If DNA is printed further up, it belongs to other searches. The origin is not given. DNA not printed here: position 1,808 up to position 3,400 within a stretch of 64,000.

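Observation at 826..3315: Four-gene operon: pseudo-receiver, two small hydrophobic proteins and an RNxxAH (HEPN/Abi-like) protein, a candidate defence or stress module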

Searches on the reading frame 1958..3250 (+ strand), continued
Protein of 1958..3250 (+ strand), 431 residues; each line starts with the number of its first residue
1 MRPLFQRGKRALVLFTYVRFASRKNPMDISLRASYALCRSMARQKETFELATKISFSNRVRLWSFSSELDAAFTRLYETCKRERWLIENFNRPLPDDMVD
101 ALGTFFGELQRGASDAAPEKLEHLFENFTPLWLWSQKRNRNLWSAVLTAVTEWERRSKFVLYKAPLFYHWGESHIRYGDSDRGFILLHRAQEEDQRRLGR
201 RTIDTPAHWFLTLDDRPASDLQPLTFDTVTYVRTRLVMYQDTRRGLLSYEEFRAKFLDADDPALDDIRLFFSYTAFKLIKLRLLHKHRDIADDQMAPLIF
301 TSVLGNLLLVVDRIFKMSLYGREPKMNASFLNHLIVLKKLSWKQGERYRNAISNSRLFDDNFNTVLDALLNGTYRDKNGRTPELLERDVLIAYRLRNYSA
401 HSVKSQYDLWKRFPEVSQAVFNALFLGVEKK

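Call 70: search_protein_families(library=padloc, proteins=[L019:3142-6702:+, L038:8192-10969:-, L026:2162-4951:+, L022:2457-5351:+, L092:1267-4167:-, L020:1-2019:+, L055:3615-5468:+, L065:2968-4710:-, L064:7448-9046:-, L049:2077-3657:+], max_evalue=1e-8)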
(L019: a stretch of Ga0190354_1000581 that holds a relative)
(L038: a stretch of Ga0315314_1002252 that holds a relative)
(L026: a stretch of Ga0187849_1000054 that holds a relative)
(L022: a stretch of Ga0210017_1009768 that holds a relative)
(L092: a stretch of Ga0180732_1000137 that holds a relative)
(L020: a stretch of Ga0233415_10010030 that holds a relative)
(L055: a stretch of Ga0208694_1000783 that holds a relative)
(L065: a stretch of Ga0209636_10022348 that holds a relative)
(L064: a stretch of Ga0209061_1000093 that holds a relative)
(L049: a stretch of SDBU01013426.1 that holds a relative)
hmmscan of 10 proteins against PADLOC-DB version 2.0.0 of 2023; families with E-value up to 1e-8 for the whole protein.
L019:3142-6702:+ (1187 aa): 6 families
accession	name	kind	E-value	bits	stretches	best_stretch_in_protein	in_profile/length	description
PDLC02164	Avs2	-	0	1153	2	9-891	168-1013/1504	-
PDLC02162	Avs2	-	6.9e-262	870.6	1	12-1180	168-1285/1379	-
PDLC02165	Avs2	-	6.8e-250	830.6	2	7-888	33-900/1375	-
PDLC02163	Avs2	-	4.8e-230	764.9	2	12-890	235-1099/1576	-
PDLC02161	Avs2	-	1e-146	488.7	2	12-820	169-962/1499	-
PDLC02166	Avs2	-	3.4e-117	390.6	2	14-832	176-956/1498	-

L038:8192-10969:- (926 aa): 0 families

L026:2162-4951:+ (930 aa): 0 families

L022:2457-5351:+ (965 aa): 38 families (the best 25 are shown)
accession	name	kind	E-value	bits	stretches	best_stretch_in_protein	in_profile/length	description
PDLC03604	REase_MTase_IIG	-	1.2e-127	425.4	2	8-740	6-736/1011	Type IIG restriction enzyme-methyltransferase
PDLC03609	REase_MTase_IIG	-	5.6e-37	125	1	367-734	417-749/1066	Type IIG restriction enzyme-methyltransferase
PDLC03612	REase_MTase_IIG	-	1.3e-32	111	2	843-964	1138-1246/1247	Type IIG restriction enzyme-methyltransferase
PDLC03629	REase_MTase_IIG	-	1.5e-29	100.4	1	316-609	343-641/1182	Type IIG restriction enzyme-methyltransferase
PDLC02643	DrmMI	-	1.7e-26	90.4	1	348-500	551-717/1347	DrmMI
PDLC03335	MTase_II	-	6.9e-25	85.8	2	447-746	137-394/607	Type II methyltransferase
PDLC03348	MTase_II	-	6.9e-23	79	1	348-483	216-323/727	Type II methyltransferase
PDLC03250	MTase_II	-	7.2e-22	75.9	1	219-673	57-470/775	Type II methyltransferase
PDLC04134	mad2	-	3.1e-20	70.5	1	345-662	263-455/492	mads_2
PDLC03598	REase_MTase_IIG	-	5.8e-20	68.8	1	372-565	350-509/912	Type IIG restriction enzyme-methyltransferase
PDLC02638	DrmMI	-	1.3e-19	67.9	1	349-506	551-722/935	DrmMI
PDLC02529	PglX|PglXI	-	1.8e-19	67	1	343-549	190-370/1189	PglX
PDLC03245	MTase_II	-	2.3e-18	64.1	1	342-471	17-130/577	Type II methyltransferase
PDLC03630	REase_MTase_IIG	-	4.2e-18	62.6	1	344-408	362-430/1100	Type IIG restriction enzyme-methyltransferase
PDLC03267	MTase_II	-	1.1e-16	58.9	1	533-674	103-238/539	Type II methyltransferase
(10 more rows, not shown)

L092:1267-4167:- (967 aa): 33 families (the best 25 are shown)
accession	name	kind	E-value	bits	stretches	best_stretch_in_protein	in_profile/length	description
PDLC02621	DrmD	-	4.1e-134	447.1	1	114-939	117-949/1040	DrmD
PDLC02572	DrmA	-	4.3e-95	317.6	1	114-658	114-674/1043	DrmA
PDLC02504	BrxHI|BrxHII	-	1.6e-91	305.8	1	93-811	84-777/971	BrxHII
PDLC02853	DpdE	-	1.6e-89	299.2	1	28-749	6-740/985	DpdE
PDLC02632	DrmD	-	1.6e-85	285.9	1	113-621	118-634/662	DrmD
PDLC00659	HmaA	-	9.1e-78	260.2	1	89-616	75-615/1176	SNF2 helicase / DEAD-box helicase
PDLC02633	DrmD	-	1.4e-77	259.5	1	113-651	120-677/839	DrmD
PDLC02500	BrxHI|BrxHII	-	9.3e-72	240.8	1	109-814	81-758/933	BrxHI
PDLC02620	DrmD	-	1.4e-66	223.2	1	88-716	71-680/1060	DrmD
PDLC02624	DrmD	-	5.5e-54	181.7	1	155-620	1-474/652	DrmD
PDLC02622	DrmD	-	4e-52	175.5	1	114-389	118-392/422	DrmD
PDLC02623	DrmD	-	4.8e-52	174.9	2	352-670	401-682/1040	DrmD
PDLC02619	DrmD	-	9.7e-49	164.2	2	137-557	52-457/872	DrmD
PDLC02843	DpdE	-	2.6e-41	139.5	2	134-291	174-299/1091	DpdE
PDLC02634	DrmD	-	4e-39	132.1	1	109-642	84-613/900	DrmD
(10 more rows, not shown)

L020:1-2019:+ (673 aa): 6 families
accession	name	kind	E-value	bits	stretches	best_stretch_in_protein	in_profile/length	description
PDLC02164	Avs2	-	2e-159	531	2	290-664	1113-1493/1504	-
PDLC02162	Avs2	-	1.5e-106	355.8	1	6-636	701-1345/1379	-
PDLC02165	Avs2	-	1.5e-97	325.9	2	8-291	600-899/1375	-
PDLC02163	Avs2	-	3e-88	294.9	2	7-291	797-1096/1576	-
PDLC02161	Avs2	-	7e-67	224.1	2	7-293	728-1013/1499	-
PDLC02166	Avs2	-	1.3e-54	183.2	2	10-281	711-982/1498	-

L055:3615-5468:+ (618 aa): 27 families (the best 25 are shown)
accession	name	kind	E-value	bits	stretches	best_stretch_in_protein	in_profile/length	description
PDLC02693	Orf5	-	1.1e-108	362.7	1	11-606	2-542/543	Orf5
PDLC03655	mREase_IV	-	1.6e-99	332.1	1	1-607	1-626/629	Type IV methyl-directed restriction enzyme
PDLC04155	HEC-06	-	8.9e-70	233.7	1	4-608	8-560/562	-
PDLC04157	HEC-06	-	3.1e-65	218.9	2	4-506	10-479/558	-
PDLC04154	HEC-06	-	2.4e-62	209.4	1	2-607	8-565/569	-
PDLC02687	Orf5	-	6.2e-52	175.1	1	1-589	1-541/543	Orf5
PDLC02700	Orf5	-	1.6e-51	173.7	1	16-606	10-555/555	Orf5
PDLC02695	Orf5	-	3.9e-44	149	2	2-479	4-490/601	Orf5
PDLC02702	Orf5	-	5.2e-41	139.1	1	17-608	2-543/543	Orf5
PDLC02691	Orf5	-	9.8e-38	128.1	1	3-606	5-579/579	Orf5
PDLC02701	Orf5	-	2.3e-36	123.4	1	7-342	9-338/596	Orf5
PDLC02692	Orf5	-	2.1e-26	90.7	1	14-607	4-557/558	Orf5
PDLC04156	HEC-06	-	6.8e-24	82.3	1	6-259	9-259/562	-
PDLC02697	Orf5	-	7e-21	72.4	1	11-248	1-246/585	Orf5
PDLC02686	Orf5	-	3.3e-20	70.1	1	4-606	6-566/566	Orf5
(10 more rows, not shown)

L065:2968-4710:- (581 aa): 0 families

L064:7448-9046:- (533 aa): 6 families
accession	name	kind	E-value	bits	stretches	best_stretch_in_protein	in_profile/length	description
PDLC04709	PDC-M55C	-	7e-62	207.8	1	10-524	9-530/554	-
PDLC04151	HEC-05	-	3.3e-39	133.1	2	17-116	27-138/600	-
PDLC04150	HEC-05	-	1.1e-22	78.7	1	30-110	22-114/583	-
PDLC04152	HEC-05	-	1.3e-17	61.6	0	183-454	224-483/566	-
PDLC04153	HEC-05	-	1.6e-12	44.4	1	21-173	12-180/621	-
PDLC03877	NsnA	-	2.2e-12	44.9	1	14-212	49-191/385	-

L049:2077-3657:+ (527 aa): 0 families

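Call 75: search_protein_families(library=phrogs, proteins=[window:2078-3250:+, P0028, P0164, P0016, L014:5836-6939:+], max_evalue=0.01)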
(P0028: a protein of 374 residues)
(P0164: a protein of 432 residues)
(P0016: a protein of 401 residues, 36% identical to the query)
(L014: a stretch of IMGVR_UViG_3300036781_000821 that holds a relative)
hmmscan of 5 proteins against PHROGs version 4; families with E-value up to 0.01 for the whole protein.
window:2078-3250:+ (391 aa): 0 families

P0028 (374 aa): 0 families

P0164 (432 aa): 0 families

P0016 (401 aa): 0 families

L014:5836-6939:+ (368 aa): 0 families

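Call 83: search_solved_structures(query=A3, max_evalue=10, show_alignments=3)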
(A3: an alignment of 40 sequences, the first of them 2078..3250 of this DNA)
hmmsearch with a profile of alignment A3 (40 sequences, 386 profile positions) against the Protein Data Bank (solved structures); distinct sequences matched with E-value up to 10: 0.

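Call 103: search_protein_families(library=pfam, proteins=[L014:1740-3980:+, L014:117-1199:+, L014:7166-8503:+, L014:4836-5354:+, L014:11263-12096:-, L014:8615-9058:+], max_evalue=0.001)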
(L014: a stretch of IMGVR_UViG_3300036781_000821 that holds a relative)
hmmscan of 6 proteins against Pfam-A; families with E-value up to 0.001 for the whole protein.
L014:1740-3980:+ (747 aa): 0 families

L014:117-1199:+ (361 aa): 0 families

L014:7166-8503:+ (446 aa): 0 families

L014:4836-5354:+ (173 aa): 0 families

L014:11263-12096:- (277 aa): 0 families

L014:8615-9058:+ (148 aa): 0 families

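Call 105: list_cluster_members(proteins=[P0028, P0026, P0033, P0035, P0017, P0018, P0020, P0039, P0063, P0043])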
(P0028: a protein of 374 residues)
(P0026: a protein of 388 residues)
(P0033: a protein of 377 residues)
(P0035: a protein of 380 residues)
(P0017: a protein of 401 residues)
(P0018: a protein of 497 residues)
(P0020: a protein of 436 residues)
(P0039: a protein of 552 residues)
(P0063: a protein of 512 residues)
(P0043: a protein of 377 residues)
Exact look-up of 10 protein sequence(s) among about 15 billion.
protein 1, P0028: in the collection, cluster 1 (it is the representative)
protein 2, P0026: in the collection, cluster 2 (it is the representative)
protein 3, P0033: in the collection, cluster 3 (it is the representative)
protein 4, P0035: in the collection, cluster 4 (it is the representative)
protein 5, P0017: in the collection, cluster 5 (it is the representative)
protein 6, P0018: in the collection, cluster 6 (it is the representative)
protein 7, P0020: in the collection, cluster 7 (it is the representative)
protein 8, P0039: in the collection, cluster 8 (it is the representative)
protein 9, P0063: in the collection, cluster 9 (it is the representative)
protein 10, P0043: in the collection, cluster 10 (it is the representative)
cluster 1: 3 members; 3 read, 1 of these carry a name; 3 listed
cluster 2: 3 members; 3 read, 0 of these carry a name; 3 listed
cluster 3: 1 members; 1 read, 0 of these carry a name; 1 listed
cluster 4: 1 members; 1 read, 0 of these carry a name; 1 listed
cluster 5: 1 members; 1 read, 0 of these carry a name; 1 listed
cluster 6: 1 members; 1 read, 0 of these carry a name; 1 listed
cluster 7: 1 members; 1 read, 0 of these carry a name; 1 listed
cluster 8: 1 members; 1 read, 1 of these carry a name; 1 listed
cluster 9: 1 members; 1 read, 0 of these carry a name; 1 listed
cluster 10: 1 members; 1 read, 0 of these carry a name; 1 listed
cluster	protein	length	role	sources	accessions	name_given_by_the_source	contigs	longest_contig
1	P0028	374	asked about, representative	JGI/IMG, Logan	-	hypothetical protein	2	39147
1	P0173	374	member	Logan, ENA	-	-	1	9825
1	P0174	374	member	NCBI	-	-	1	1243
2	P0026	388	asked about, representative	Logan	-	-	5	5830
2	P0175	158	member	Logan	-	-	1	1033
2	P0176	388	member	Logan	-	-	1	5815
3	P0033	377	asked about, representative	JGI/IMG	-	-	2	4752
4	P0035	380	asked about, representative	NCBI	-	-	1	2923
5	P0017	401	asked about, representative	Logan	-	-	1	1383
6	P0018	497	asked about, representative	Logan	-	-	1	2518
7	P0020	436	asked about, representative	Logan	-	-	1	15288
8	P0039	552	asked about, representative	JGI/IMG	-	hypothetical protein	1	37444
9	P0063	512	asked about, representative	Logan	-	-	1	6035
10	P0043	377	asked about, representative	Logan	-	-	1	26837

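Call 106: search_protein_families(library=pfam, proteins=[L023:5407-5958:+, L024:185-532:+, L036:214-1500:+, L037:42-428:+, L055:5455-5793:+, L071:28-516:+, L074:128-670:+, L017:1350-1718:+, L073:1693-2223:+, L065:2324-2950:+], max_evalue=0.01)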
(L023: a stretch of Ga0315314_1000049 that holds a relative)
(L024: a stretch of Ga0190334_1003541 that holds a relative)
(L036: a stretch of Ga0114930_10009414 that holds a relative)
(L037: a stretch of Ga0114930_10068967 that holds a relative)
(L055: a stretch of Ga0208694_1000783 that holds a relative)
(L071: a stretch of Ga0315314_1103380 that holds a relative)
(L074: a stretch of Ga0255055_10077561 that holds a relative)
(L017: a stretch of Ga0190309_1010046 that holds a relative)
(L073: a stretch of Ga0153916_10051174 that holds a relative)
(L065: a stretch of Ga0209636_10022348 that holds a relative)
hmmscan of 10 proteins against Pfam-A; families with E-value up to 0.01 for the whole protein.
L023:5407-5958:+ (184 aa): 0 families

L024:185-532:+ (116 aa): 1 family
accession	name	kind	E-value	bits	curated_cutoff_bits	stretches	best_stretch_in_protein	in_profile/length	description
PF00589.27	Phage_integrase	-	8.4e-13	48.9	27.1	1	2-42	130-170/172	Phage integrase family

L036:214-1500:+ (429 aa): 2 families
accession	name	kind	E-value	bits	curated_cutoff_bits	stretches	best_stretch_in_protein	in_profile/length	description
PF00919.26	UPF0004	-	1.4e-24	86.4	27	1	10-105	1-98/98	Uncharacterized protein family UPF0004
PF04055.27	Radical_SAM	-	1.7e-23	84.1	29.5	1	146-313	1-165/166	Radical SAM superfamily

L037:42-428:+ (129 aa): 0 families

L055:5455-5793:+ (113 aa): 0 families

L071:28-516:+ (163 aa): 1 family
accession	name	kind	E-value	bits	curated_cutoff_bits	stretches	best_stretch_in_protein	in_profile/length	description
PF01541.30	GIY-YIG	-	0.0016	19.1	22.6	1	59-86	3-30/78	GIY-YIG catalytic domain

L074:128-670:+ (181 aa): 1 family
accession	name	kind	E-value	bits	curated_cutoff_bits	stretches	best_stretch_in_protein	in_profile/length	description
PF05068.17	MtlR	-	0.0064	16.9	25.2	1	66-122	58-114/165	Mannitol repressor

L017:1350-1718:+ (123 aa): 0 families

L073:1693-2223:+ (177 aa): 1 family
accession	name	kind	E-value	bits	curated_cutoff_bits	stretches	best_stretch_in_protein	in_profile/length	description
PF22016.2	DUF6933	-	7.2e-39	133.6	27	1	2-158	1-156/157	Domain of unknown function (DUF6933)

L065:2324-2950:+ (209 aa): 0 families
